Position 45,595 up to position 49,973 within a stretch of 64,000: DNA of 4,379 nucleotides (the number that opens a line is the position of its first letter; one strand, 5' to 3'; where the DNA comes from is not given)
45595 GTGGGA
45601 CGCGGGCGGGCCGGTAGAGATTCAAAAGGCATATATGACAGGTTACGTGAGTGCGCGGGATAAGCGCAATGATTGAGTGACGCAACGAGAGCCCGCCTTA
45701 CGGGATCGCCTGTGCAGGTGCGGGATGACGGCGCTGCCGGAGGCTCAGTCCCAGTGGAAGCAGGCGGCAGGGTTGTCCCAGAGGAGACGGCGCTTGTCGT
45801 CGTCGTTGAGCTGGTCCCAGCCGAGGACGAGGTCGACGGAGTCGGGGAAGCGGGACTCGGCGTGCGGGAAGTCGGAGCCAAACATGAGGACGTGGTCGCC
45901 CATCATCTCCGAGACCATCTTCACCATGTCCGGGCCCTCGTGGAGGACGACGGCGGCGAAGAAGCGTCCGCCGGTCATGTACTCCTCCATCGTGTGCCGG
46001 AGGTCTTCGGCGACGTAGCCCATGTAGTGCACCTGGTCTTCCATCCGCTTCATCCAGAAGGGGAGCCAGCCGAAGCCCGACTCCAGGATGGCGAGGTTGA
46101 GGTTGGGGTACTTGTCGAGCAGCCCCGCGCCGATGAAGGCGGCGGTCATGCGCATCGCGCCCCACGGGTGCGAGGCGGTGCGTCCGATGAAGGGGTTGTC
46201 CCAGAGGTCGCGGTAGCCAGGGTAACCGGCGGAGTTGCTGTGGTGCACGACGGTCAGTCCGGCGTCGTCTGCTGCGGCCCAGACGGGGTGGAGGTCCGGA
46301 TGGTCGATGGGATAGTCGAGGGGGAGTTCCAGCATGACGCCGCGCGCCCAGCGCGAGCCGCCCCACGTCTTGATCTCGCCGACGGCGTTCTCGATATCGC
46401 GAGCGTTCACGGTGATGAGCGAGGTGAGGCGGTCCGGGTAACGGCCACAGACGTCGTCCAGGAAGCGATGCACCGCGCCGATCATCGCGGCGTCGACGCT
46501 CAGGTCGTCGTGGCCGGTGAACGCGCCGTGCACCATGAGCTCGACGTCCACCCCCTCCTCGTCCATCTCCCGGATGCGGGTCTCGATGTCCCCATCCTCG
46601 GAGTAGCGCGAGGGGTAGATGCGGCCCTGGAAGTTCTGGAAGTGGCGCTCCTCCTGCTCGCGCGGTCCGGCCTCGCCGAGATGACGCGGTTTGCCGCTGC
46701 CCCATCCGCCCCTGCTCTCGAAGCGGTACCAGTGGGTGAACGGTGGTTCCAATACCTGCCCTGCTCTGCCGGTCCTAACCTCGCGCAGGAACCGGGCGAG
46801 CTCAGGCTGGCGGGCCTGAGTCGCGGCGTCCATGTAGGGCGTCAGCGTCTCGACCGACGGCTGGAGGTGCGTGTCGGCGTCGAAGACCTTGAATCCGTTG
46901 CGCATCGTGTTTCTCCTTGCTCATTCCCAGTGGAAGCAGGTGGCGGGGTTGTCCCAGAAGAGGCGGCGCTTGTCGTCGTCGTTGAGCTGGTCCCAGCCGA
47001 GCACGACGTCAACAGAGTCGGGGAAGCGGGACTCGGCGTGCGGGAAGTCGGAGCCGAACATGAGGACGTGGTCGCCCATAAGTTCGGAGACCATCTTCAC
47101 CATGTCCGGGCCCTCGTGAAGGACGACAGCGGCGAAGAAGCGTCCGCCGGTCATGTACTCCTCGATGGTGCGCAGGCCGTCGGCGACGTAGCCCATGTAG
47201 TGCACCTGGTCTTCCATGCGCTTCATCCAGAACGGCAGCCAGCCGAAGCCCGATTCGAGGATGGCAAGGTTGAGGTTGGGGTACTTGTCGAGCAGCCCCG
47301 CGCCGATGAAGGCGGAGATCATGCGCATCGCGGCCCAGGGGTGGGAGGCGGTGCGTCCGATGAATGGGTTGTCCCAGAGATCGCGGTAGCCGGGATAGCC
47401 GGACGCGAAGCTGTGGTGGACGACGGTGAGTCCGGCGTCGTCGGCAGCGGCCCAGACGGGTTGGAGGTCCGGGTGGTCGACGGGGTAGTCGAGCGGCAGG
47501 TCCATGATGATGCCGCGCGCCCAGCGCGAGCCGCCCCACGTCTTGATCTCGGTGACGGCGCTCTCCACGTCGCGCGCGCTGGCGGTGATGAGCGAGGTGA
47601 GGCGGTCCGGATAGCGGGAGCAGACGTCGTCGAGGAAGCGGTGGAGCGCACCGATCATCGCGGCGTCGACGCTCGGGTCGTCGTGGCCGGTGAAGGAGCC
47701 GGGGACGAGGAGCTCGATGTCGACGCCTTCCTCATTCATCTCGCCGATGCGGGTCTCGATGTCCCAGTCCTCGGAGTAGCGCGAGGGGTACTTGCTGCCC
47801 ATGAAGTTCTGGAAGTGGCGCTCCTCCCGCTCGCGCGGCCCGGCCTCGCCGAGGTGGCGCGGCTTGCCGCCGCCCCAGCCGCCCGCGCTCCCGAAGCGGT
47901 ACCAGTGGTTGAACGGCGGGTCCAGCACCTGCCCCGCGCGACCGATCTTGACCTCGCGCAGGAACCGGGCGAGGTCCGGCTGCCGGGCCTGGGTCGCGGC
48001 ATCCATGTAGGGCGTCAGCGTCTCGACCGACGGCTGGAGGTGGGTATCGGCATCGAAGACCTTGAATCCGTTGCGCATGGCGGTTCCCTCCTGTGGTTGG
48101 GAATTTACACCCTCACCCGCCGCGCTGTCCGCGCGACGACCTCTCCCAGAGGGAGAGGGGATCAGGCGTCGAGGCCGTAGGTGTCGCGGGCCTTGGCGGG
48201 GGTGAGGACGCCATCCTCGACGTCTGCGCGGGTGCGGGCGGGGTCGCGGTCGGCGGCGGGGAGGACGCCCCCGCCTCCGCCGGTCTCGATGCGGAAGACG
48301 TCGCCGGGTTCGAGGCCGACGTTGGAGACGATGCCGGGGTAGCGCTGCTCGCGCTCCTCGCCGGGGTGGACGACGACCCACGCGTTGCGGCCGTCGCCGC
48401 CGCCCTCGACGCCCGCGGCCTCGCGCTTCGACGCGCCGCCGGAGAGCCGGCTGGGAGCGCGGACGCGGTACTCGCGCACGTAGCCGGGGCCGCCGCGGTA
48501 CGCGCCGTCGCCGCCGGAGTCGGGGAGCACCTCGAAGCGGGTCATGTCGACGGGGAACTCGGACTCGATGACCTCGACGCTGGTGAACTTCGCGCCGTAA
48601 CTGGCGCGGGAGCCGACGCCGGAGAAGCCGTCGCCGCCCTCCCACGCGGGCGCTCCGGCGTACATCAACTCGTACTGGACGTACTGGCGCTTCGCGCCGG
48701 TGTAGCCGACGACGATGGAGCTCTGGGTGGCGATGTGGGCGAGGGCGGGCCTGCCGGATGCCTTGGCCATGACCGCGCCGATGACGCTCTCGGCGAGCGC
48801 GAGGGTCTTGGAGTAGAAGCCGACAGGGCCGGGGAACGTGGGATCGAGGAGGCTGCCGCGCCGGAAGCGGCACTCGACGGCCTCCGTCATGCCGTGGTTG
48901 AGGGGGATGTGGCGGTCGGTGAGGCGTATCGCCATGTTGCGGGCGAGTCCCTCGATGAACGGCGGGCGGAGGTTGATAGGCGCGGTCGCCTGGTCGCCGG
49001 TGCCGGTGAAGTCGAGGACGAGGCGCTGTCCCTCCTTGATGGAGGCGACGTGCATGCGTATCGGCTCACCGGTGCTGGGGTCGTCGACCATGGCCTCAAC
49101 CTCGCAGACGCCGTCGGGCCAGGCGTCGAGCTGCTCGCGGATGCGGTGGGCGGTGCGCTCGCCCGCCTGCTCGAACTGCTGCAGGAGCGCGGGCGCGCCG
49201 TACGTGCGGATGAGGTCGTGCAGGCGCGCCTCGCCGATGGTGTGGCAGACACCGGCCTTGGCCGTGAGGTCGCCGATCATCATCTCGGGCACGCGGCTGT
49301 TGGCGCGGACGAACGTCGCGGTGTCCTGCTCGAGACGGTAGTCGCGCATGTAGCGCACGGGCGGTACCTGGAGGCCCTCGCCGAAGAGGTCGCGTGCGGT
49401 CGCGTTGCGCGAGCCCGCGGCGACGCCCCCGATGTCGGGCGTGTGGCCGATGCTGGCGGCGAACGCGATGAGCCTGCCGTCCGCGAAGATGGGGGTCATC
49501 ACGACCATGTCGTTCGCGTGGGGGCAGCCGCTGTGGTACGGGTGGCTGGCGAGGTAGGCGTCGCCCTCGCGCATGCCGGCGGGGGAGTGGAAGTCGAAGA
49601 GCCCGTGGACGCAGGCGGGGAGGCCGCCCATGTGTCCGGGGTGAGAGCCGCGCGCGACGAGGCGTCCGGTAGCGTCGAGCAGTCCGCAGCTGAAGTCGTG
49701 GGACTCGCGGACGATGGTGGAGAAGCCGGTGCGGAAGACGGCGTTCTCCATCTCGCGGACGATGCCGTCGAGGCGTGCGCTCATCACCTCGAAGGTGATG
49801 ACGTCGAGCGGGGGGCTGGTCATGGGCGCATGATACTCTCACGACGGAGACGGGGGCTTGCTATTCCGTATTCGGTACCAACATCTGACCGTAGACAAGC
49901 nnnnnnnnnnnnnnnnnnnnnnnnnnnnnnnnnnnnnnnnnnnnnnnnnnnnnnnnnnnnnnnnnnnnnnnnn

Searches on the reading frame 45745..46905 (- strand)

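Call 27: search_protein_families(library=pfam, proteins=[window:45745-46905:-])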
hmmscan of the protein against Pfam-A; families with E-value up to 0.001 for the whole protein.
window:45745-46905:- (386 aa): 1 family
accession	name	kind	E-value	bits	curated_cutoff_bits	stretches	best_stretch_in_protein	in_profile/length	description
PF04909.20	Amidohydro_2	-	3.5e-18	66.8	26.4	1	99-383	13-287/289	Amidohydrolase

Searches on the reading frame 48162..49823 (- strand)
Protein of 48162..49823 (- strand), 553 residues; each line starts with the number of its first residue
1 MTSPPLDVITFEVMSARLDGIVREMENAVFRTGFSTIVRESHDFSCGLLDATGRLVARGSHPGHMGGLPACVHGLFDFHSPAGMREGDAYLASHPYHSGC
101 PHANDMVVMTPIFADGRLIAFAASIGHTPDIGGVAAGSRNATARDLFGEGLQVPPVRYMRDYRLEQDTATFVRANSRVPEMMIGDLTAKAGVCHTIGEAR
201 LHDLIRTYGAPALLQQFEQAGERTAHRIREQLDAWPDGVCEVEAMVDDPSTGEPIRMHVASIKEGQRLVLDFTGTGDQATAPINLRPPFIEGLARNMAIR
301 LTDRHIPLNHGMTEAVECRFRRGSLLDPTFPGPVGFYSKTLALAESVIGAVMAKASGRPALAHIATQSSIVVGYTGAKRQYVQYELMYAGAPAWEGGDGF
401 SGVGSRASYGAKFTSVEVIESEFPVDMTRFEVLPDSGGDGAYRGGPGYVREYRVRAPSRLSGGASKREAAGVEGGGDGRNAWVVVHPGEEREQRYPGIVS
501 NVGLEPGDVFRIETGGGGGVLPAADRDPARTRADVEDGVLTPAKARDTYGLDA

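Call 27: search_protein_families(library=pfam, proteins=[window:48162-49823:-])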
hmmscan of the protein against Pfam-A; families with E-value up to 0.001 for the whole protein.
window:48162-49823:- (553 aa): 1 family
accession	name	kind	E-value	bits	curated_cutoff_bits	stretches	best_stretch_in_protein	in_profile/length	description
PF02538.19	Hydantoinase_B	-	5.9e-127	424.7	26.8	1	7-519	1-515/519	Hydantoinase B/oxoprolinase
